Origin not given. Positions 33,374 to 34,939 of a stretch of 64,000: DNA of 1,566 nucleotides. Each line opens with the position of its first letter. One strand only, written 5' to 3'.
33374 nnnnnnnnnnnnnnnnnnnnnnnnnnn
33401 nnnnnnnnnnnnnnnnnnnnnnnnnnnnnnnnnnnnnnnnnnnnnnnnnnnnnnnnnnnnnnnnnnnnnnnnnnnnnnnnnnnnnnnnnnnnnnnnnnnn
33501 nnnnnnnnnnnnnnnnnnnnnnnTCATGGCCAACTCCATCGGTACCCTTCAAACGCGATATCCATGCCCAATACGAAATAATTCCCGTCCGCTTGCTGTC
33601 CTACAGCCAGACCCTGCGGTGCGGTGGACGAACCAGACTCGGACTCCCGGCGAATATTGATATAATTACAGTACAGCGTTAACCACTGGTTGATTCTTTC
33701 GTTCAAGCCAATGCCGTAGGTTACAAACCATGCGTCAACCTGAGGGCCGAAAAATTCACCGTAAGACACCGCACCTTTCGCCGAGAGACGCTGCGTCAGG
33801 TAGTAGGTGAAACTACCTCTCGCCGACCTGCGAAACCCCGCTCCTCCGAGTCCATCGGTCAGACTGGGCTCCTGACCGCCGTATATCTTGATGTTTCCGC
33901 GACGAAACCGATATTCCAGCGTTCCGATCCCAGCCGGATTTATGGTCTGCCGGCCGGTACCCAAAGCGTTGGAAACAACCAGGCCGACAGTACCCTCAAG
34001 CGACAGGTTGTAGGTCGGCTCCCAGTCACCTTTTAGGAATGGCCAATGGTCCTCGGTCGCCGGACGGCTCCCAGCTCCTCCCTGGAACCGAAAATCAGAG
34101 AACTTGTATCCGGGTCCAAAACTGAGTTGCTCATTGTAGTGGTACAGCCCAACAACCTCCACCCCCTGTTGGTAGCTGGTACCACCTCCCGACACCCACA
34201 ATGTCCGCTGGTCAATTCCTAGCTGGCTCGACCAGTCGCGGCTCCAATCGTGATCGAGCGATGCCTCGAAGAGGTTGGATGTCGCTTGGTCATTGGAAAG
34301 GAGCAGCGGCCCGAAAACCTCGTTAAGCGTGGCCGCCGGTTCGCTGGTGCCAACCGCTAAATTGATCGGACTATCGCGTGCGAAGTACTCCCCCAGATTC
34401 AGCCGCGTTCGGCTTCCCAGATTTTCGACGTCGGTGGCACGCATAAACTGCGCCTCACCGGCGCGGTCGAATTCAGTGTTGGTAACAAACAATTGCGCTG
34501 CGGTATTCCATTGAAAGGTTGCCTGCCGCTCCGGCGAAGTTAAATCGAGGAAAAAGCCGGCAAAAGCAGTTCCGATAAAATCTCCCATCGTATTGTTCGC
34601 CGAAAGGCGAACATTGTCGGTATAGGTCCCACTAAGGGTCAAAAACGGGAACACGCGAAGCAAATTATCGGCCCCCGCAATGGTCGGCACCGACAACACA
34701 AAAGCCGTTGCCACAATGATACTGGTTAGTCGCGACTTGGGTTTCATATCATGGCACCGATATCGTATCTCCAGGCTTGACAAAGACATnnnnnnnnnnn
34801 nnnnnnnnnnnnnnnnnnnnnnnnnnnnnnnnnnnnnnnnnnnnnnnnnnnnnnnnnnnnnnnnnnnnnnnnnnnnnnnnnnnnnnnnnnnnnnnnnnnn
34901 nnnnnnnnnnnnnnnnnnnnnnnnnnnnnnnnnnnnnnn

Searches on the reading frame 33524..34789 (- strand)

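Call 22: search_protein_families(library=pfam, proteins=[window:33524-34789:-], max_evalue=0.00001)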
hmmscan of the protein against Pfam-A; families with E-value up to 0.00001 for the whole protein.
window:33524-34789:- (421 aa): 0 families

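Call 55: search_protein_families(library=ncbifam, proteins=[window:33524-34789:-], max_evalue=0.001)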
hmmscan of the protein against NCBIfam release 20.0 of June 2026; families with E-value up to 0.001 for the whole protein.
window:33524-34789:- (421 aa): 1 family
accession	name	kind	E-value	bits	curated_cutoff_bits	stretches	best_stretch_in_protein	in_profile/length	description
TIGR03016.1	pepcterm_hypo_1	hypoth_equivalog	1.8e-11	43.7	90.85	1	46-110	6-70/477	TIGR03016 family PEP-CTERM system-associated outer membrane protein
